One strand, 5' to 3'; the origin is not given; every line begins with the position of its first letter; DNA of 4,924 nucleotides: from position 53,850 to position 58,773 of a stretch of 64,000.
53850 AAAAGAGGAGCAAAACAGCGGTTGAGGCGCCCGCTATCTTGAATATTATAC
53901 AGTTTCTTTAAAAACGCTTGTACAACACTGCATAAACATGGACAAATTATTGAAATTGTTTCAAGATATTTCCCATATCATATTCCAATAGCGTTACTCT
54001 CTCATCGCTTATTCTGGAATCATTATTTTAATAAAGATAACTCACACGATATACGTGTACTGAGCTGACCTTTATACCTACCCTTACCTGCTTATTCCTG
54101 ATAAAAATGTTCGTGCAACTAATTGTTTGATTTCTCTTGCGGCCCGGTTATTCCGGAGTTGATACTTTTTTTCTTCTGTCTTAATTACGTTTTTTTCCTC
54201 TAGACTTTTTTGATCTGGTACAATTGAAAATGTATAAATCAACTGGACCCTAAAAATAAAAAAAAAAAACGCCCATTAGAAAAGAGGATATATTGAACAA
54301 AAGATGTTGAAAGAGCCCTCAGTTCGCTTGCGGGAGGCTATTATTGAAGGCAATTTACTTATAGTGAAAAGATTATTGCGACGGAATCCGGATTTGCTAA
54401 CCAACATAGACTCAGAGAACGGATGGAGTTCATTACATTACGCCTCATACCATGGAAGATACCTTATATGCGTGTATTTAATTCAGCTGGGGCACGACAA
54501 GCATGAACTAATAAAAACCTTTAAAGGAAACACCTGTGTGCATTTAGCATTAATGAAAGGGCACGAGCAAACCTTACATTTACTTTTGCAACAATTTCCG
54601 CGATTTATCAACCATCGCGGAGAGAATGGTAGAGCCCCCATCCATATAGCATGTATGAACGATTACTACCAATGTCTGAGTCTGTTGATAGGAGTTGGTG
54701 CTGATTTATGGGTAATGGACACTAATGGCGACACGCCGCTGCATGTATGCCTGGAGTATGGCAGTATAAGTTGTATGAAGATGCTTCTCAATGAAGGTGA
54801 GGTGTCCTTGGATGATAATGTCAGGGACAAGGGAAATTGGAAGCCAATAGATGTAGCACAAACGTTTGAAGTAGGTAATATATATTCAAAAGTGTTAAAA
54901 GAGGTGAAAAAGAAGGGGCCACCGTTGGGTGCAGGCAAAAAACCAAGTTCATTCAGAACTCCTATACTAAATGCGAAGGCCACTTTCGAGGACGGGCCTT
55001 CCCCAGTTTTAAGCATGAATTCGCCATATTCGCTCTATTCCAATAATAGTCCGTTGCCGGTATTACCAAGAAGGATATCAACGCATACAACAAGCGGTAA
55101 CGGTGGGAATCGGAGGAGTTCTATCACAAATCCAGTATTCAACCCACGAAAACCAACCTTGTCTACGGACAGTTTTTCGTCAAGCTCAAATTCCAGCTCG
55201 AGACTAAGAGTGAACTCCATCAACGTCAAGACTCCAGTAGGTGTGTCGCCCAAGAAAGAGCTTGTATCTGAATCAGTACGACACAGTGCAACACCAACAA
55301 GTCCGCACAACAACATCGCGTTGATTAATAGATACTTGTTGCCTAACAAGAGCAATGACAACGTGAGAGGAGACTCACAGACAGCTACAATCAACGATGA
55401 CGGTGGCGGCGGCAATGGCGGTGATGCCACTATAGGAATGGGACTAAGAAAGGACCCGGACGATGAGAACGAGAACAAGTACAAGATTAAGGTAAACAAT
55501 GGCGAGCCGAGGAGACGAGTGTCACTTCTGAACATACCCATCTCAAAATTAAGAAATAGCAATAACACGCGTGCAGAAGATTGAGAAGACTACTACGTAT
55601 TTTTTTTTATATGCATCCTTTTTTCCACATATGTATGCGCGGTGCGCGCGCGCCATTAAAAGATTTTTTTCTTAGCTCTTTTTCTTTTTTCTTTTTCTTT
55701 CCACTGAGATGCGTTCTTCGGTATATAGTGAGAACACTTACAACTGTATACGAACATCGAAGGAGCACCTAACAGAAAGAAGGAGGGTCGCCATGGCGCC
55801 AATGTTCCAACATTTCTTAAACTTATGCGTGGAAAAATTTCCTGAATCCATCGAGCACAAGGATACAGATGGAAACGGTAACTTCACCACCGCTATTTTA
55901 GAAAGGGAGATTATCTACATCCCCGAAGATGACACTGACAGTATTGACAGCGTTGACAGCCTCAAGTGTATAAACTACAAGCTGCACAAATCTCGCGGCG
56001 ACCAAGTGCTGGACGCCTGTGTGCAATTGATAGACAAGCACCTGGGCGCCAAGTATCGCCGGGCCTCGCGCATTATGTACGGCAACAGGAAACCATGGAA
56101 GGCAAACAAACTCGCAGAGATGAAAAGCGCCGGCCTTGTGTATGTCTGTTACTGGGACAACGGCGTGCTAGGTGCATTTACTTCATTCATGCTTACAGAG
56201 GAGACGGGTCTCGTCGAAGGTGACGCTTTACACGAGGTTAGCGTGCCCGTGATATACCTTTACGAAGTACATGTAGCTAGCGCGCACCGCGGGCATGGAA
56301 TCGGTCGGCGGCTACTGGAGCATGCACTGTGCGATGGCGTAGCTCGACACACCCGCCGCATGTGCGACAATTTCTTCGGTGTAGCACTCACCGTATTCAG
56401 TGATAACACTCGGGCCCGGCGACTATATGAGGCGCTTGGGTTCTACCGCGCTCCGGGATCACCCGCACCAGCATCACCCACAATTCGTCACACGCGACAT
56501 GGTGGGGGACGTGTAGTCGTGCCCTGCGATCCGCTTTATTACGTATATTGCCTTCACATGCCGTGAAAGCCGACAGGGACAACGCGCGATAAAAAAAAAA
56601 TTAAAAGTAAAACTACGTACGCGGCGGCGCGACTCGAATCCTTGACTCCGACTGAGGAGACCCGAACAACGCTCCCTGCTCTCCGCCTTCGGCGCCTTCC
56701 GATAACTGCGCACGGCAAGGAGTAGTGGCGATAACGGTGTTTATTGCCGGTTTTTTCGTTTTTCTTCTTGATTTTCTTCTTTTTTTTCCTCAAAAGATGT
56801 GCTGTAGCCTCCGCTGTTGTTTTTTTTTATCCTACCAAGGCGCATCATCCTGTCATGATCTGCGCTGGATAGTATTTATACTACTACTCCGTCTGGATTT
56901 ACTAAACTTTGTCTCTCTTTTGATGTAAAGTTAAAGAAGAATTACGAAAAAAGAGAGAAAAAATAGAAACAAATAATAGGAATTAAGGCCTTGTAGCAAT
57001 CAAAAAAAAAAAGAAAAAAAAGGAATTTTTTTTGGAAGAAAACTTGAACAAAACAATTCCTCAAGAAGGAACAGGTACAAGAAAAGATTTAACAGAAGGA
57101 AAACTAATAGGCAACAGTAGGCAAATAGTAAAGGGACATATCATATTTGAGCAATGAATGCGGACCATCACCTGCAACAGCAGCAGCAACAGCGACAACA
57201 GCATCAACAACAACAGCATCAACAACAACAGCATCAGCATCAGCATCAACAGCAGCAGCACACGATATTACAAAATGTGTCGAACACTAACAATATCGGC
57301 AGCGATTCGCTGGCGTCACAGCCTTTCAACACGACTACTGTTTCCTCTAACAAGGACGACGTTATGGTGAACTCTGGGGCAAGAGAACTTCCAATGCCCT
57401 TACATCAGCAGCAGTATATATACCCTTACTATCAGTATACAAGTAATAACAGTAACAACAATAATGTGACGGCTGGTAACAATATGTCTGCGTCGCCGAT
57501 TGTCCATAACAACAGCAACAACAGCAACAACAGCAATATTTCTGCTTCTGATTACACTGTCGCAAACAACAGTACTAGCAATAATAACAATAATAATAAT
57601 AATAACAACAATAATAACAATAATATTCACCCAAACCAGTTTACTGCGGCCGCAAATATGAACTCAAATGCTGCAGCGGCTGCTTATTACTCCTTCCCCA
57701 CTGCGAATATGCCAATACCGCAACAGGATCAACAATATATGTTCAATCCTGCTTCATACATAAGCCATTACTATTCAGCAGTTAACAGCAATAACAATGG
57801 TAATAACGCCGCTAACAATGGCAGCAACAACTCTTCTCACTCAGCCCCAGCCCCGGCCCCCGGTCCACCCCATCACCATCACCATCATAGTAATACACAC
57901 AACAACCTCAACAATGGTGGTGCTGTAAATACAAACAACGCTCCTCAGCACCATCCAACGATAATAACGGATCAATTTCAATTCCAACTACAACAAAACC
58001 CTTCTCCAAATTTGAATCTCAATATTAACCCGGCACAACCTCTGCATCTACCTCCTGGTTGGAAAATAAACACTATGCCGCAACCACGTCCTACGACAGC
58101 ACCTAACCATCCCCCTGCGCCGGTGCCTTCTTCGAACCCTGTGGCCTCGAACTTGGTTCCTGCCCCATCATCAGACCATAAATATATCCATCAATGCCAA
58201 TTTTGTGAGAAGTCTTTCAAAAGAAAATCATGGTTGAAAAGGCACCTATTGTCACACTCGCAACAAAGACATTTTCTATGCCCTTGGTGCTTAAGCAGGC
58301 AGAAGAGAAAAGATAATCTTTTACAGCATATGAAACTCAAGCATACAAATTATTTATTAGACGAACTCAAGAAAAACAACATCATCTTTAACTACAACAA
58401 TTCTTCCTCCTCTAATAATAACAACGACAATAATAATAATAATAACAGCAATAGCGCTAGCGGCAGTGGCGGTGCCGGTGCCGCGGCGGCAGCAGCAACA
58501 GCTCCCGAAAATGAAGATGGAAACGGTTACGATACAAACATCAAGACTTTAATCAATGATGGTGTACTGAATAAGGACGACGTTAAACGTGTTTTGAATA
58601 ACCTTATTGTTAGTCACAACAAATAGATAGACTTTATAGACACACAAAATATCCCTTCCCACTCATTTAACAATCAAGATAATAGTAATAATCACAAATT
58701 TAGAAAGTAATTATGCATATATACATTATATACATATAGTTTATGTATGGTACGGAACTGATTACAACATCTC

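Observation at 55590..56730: GC-rich island covering the 3' two-thirds of NAT4 and its flanks, strongly atypical for yeast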

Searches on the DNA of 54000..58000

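Call 40: search_rna_families(source=window, start=54000, end=58000, threshold=evalue, max_evalue=1)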
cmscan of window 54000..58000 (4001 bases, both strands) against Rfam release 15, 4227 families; matches with E-value up to 1: 1.
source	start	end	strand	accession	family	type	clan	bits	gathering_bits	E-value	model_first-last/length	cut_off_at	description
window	57584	57687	+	RF01675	CrcZ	Gene; sRNA;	-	20.5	95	0.013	1-398/398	no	Pseudomonas sRNA CrcZ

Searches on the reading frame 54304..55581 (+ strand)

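Call 8: search_protein_families(library=pfam, proteins=[window:54304-55581:+])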
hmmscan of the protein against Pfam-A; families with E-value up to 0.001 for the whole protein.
window:54304-55581:+ (426 aa): 5 families
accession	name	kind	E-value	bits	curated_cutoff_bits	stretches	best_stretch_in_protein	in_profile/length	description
PF12796.13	Ank_2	-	7.7e-25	87.7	27.3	3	113-185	1-67/90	Ankyrin repeats (3 copies)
PF13637.12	Ank_4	-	2.2e-23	82.2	22.7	4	80-129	2-50/50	Ankyrin repeats (many copies)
PF00023.36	Ank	-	3.6e-22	77.6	21.1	1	141-169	1-30/33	Ankyrin repeat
PF13606.12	Ank_3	-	3.5e-16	57.9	22.3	0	141-166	1-25/30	Ankyrin repeat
PF13857.12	Ank_5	-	5.9e-10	39.7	27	0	138-185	10-56/56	Ankyrin repeats (many copies)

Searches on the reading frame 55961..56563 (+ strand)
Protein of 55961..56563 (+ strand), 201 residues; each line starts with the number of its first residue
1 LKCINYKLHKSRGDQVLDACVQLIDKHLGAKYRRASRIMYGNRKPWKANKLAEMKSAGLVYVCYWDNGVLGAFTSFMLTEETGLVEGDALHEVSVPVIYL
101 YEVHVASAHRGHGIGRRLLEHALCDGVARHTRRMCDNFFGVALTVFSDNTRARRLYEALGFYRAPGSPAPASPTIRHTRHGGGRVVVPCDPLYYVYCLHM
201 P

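Call 47: search_protein_representatives(protein=window:55961-56563:+)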
Query: 201 residues. Proteins with E-value up to 0.001 (for the whole library): 279; up to 1e-10: 42; up to 1e-30: 1. The best 150 are listed.
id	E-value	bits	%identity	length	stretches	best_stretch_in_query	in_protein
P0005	1.3e-94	332.5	78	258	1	1-200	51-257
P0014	3.7e-30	122.0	41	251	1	7-180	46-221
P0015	1.4e-28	116.9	42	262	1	10-179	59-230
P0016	2.7e-27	112.6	42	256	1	10-197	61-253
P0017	4.3e-27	112.0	43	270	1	15-198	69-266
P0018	3.6e-26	109.0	45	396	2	9-84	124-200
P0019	1.2e-25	107.3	36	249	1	7-197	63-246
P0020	1.6e-25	106.8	41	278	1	9-179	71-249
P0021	3.1e-25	105.9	39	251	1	5-199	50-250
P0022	1.4e-24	103.8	44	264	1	14-177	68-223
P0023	1.8e-24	103.4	40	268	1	4-169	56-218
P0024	2.2e-24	103.2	37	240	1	14-197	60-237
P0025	3.1e-24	102.6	37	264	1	6-171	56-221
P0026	5.1e-24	101.9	49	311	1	20-199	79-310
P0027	1.9e-23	100.1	44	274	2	72-199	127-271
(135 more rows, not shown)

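Call 48: list_cluster_members(proteins=[P0014, P0015, P0016, P0017, P0018, P0019, P0020, P0021, P0022, P0026])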
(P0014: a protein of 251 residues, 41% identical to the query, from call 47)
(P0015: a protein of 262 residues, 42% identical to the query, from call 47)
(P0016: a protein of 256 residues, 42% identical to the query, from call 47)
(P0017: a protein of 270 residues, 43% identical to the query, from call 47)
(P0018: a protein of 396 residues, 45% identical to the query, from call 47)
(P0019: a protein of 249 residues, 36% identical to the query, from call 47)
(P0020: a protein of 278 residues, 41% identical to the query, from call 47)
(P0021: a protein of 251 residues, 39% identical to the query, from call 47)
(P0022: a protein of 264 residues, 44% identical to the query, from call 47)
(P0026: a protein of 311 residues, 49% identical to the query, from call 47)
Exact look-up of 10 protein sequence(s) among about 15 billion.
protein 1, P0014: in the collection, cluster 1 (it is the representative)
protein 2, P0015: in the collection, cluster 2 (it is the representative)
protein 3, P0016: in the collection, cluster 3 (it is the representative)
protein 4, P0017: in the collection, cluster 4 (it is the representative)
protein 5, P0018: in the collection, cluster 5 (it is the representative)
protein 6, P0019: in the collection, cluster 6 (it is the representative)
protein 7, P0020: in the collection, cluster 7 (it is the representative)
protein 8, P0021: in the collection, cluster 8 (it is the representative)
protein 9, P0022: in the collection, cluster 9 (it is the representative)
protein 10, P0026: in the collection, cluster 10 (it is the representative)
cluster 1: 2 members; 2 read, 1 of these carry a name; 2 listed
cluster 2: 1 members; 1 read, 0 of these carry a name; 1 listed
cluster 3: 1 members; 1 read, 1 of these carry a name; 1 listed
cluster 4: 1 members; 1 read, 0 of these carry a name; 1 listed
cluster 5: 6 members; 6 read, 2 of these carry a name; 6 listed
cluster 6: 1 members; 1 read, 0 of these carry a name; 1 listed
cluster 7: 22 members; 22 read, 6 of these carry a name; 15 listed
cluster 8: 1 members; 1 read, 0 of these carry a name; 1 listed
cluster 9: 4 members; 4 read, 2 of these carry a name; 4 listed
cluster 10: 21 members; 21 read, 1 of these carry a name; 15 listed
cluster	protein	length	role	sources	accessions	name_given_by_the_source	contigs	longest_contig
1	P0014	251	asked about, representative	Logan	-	-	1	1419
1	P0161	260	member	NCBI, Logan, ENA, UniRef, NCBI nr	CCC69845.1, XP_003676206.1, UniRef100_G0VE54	hypothetical protein NCAS_0D02640 [Naumovozyma castellii] | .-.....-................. 40 n=1 Tax=Naumovozyma castellii TaxID=27288 RepID=G0VE54_NAUCA | hypothetical protein NCAS_0D02640 [Naumovozyma castellii CBS 4309]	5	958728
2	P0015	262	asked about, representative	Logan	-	-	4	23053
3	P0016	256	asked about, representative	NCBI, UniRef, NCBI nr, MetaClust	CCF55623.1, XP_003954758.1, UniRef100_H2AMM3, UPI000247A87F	hypothetical protein KAFR_0A01850 [Kazachstania africana CBS 2517] | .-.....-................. 40 n=1 Tax=Kazachstania africana (strain ATCC 22294 / BCRC ... | status=active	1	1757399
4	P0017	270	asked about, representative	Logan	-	-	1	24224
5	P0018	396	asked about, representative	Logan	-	-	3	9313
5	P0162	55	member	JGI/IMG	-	predicted nucleic acid-binding protein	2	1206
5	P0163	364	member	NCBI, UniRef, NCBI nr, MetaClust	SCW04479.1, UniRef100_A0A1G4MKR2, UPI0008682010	LAFE_0H14444g1_1 [Lachancea fermentati] | LAFE_0H14444g1_1 n=1 Tax=Lachancea fermentati TaxID=4955 RepID=A0A1G4MKR2_LACFM | status=active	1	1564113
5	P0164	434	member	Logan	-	-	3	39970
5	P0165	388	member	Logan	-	-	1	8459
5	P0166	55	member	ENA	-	-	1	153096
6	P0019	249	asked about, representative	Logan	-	-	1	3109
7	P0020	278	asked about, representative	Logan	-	-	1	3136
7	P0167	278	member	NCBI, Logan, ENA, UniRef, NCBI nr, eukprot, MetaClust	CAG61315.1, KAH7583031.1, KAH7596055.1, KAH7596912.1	uncharacterized protein GVI51_K02805 [Nakaseomyces glabratus] | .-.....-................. 40 n=2 Tax=Candida glabrata TaxID=5478 RepID=Q6FN40_CANGA | uncharacterized protein CAGL0K02981g [Nakaseomyces glabratus]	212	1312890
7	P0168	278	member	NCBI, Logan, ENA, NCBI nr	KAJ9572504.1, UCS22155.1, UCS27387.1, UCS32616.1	uncharacterized protein HLK63_K02805 [Nakaseomyces glabratus] | N-terminal L-serine Nalpha-acetyltransferase NatD [Nakaseomyces glabratus]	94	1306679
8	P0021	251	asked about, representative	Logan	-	-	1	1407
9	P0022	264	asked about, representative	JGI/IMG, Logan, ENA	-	-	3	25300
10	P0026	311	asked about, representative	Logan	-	-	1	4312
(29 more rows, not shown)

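Call 49: find_encoding_contigs(protein=P0167, flank=3000, max_places=1)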
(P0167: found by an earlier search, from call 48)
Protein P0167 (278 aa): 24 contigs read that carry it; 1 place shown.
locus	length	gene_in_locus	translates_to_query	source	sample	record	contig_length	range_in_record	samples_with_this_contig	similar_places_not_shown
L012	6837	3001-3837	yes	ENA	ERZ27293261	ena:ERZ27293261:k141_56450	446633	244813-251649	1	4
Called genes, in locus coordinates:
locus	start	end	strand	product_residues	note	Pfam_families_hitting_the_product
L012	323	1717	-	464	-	PF03031:NIF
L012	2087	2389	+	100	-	-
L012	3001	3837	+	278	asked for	-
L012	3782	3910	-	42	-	-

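Call 50: find_encoding_contigs(protein=P0161, flank=3000, max_places=1)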
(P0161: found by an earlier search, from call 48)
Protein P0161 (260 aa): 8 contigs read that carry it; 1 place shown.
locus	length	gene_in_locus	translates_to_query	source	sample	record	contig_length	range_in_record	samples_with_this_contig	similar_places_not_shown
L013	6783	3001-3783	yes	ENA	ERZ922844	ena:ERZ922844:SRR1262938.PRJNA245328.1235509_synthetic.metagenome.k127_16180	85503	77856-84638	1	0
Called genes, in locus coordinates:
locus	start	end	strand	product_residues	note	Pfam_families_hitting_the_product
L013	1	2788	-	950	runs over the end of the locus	PF04675:DNA_ligase_A_N, PF01068:DNA_ligase_A_M, PF09414:RNA_ligase, PF00533:BRCT (faint), PF16589:BRCT_2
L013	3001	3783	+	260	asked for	-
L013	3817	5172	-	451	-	PF05922:Inhibitor_I9 (weak), PF00082:Peptidase_S8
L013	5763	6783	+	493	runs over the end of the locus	PF00206:Lyase_1, PF10415:FumaraseC_C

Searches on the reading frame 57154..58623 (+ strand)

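Call 8: search_protein_families(library=pfam, proteins=[window:57154-58623:+])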
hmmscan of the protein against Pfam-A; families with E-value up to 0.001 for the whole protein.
window:57154-58623:+ (490 aa): 1 family
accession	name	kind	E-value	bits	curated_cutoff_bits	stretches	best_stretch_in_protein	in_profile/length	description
PF00096.32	zf-C2H2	-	0.00013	22.6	25.2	1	346-368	1-23/23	Zinc finger, C2H2 type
